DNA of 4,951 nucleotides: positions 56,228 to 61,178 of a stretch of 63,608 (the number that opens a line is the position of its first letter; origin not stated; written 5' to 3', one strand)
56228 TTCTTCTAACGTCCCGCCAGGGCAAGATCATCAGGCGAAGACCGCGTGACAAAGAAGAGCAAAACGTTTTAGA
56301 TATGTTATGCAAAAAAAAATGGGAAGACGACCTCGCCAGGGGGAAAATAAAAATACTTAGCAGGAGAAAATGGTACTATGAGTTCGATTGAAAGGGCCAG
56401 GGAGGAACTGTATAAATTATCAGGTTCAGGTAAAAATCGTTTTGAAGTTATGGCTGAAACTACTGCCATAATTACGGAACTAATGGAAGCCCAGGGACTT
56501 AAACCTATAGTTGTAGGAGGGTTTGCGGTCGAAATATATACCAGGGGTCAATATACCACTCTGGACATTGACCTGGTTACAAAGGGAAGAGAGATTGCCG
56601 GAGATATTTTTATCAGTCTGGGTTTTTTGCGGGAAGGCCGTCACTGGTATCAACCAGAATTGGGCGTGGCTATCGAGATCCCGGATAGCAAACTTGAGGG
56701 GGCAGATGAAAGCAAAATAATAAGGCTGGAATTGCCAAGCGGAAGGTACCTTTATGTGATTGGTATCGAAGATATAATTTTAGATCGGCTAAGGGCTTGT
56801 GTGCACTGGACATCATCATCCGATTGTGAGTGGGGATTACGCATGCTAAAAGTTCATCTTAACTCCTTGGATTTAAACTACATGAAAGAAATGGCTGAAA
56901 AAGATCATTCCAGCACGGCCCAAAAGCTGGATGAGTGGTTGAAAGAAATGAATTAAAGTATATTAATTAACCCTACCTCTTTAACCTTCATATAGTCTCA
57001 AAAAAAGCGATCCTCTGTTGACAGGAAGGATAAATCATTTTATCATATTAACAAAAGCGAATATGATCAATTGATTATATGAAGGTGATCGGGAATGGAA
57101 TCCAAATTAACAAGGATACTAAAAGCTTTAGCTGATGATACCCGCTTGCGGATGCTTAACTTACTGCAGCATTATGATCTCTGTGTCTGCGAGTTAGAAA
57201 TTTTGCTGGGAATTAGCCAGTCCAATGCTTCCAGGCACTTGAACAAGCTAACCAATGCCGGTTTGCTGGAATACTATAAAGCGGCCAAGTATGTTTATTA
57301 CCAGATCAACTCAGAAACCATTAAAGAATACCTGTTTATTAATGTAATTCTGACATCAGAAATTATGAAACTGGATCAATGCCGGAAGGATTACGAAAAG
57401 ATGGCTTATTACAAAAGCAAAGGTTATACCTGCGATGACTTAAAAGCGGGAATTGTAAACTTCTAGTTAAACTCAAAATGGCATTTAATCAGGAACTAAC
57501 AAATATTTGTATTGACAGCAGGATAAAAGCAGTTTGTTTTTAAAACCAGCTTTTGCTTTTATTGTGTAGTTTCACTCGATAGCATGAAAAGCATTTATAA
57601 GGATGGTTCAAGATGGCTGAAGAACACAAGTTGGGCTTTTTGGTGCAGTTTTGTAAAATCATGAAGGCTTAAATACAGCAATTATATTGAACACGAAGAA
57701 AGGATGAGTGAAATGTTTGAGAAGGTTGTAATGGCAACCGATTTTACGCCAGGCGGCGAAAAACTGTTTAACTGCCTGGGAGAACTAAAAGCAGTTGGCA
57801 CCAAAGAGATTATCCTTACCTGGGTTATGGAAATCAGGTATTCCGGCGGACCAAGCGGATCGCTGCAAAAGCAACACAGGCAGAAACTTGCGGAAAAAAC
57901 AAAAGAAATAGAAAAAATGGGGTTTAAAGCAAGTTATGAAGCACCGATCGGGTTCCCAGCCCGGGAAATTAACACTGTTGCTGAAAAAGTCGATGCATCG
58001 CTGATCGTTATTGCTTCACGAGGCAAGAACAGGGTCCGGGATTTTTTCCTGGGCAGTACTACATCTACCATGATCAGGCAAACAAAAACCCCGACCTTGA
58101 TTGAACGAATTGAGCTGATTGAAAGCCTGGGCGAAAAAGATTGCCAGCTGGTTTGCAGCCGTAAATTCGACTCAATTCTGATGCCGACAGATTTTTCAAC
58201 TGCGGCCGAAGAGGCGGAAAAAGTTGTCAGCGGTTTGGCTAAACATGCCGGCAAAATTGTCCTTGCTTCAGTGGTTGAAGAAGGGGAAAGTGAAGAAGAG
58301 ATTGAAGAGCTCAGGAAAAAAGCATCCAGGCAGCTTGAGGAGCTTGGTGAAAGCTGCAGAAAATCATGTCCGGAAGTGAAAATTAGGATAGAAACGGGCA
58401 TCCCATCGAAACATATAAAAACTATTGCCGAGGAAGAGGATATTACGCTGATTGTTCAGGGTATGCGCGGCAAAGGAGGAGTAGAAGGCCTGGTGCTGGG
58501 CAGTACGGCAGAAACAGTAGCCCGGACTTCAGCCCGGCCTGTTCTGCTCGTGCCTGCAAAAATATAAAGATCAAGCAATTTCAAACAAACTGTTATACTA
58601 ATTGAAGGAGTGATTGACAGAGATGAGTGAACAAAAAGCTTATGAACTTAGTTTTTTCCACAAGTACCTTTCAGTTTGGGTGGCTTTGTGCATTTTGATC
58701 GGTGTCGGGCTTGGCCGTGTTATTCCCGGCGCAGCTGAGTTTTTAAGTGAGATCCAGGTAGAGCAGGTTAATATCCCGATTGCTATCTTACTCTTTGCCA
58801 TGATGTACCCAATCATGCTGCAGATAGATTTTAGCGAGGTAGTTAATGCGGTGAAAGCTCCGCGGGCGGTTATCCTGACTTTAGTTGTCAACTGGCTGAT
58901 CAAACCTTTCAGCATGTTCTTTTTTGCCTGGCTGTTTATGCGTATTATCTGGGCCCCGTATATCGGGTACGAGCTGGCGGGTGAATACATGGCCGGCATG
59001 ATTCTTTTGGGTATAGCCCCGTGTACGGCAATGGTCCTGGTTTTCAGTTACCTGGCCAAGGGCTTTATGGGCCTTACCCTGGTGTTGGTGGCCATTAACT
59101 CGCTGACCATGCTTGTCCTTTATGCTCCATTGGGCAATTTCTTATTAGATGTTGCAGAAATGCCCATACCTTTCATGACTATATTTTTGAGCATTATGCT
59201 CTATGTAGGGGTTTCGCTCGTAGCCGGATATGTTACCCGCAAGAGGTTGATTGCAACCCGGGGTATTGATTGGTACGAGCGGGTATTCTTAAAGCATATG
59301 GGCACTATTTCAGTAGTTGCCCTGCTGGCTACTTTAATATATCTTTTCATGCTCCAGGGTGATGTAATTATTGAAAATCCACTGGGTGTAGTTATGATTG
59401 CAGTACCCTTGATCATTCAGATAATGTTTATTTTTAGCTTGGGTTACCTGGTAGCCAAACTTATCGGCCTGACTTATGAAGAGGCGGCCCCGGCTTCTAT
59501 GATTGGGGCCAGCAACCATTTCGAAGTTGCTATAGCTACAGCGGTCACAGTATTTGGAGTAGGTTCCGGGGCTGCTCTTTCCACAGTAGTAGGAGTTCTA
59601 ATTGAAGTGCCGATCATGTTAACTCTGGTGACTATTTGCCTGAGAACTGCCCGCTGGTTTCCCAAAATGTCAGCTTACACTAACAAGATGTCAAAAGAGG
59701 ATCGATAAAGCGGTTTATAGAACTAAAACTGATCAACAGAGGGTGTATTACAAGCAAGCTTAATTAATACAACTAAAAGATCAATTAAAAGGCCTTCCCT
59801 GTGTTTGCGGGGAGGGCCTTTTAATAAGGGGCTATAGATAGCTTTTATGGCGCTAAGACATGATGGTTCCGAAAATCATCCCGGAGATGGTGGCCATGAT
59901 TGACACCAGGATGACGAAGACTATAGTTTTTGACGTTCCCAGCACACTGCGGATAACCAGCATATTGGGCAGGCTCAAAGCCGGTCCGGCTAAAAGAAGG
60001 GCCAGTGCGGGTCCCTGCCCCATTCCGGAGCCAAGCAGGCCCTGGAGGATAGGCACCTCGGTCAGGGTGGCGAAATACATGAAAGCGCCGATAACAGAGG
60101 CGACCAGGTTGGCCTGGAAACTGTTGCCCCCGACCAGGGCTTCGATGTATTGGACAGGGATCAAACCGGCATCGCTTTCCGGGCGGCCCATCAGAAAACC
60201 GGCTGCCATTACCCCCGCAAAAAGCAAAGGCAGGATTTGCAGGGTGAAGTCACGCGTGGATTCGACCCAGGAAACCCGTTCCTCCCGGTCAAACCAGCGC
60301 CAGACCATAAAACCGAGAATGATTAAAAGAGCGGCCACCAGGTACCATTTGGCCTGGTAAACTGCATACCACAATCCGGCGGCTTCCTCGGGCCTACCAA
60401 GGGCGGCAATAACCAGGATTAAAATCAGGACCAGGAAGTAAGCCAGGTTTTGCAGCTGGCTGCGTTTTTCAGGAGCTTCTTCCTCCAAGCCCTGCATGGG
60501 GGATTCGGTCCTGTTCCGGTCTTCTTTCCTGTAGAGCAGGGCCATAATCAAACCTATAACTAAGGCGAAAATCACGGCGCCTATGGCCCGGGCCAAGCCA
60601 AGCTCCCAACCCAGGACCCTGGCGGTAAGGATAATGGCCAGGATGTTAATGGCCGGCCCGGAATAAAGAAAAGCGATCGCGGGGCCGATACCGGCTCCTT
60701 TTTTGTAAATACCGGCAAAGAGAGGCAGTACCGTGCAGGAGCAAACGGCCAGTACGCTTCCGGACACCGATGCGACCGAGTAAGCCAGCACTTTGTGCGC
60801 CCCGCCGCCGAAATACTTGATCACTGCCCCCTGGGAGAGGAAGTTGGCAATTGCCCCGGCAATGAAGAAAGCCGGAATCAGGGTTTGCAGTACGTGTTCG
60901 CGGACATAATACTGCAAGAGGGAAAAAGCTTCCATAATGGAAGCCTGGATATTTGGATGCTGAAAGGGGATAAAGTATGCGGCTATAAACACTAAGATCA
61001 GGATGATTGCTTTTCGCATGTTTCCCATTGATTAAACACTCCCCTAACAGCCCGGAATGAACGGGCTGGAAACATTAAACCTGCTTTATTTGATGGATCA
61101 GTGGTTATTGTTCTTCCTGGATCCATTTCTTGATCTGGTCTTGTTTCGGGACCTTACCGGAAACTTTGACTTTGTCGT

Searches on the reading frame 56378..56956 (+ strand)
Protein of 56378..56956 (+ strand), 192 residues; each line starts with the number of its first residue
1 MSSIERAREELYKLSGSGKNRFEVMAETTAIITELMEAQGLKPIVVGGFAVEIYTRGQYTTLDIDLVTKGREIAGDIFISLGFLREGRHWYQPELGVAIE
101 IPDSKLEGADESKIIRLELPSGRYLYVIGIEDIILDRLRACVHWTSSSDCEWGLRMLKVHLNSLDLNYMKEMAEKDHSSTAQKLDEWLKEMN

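Call 75: search_protein_families(library=pfam, proteins=[window:56378-56956:+], max_evalue=0.00001)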
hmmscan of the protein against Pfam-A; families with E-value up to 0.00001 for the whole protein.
window:56378-56956:+ (192 aa): 0 families

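Call 94: search_protein_families(library=pfam, proteins=[window:56378-56956:+], max_evalue=0.01)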
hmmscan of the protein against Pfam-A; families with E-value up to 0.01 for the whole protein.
window:56378-56956:+ (192 aa): 2 families
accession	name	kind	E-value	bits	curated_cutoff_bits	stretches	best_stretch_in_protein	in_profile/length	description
PF19502.5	DUF6036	-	0.00097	19.4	23.6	1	33-180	11-140/164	Nucleotidyltransferase of unknown function (DUF6036)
PF09970.15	DUF2204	-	0.0098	16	20.3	0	31-67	7-43/181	Nucleotidyl transferase of unknown function (DUF2204)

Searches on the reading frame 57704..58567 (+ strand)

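Call 75: search_protein_families(library=pfam, proteins=[window:57704-58567:+], max_evalue=0.00001)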
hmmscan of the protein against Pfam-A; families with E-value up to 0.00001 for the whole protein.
window:57704-58567:+ (287 aa): 1 family
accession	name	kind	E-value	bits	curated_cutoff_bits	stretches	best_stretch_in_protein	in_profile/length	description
PF00582.32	Usp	-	4e-39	134.8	24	2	155-284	2-141/141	Universal stress protein family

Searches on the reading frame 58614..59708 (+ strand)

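Call 94: search_protein_families(library=pfam, proteins=[window:58614-59708:+], max_evalue=0.01)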
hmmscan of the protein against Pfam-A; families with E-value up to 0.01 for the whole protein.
window:58614-59708:+ (364 aa): 1 family
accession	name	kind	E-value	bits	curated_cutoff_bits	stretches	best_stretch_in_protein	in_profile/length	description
PF01758.21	SBF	-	2e-40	139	24.3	1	57-254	1-190/191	Sodium Bile acid symporter family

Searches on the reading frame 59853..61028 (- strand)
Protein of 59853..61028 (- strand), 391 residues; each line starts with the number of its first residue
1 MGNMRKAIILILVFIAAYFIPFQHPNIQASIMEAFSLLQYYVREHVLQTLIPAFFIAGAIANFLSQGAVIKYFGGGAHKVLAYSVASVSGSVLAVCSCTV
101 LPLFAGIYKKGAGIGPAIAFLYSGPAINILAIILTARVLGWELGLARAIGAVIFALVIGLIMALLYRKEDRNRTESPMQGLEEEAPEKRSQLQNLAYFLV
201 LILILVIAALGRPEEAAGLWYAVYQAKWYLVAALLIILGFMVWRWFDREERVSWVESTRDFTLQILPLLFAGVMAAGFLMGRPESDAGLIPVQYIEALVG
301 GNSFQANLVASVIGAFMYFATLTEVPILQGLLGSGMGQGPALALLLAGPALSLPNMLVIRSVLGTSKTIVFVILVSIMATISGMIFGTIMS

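Call 94: search_protein_families(library=pfam, proteins=[window:59853-61028:-], max_evalue=0.01)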
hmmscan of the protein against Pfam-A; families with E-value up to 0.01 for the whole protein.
window:59853-61028:- (391 aa): 2 families
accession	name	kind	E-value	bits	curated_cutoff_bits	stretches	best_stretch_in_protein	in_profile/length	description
PF03773.19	ArsP_1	-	1.5e-74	251.3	32.3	1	32-387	3-293/294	Predicted permease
PF07584.16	BatA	-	0.0018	19.1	25.9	1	153-213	13-77/77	Aerotolerance regulator N-terminal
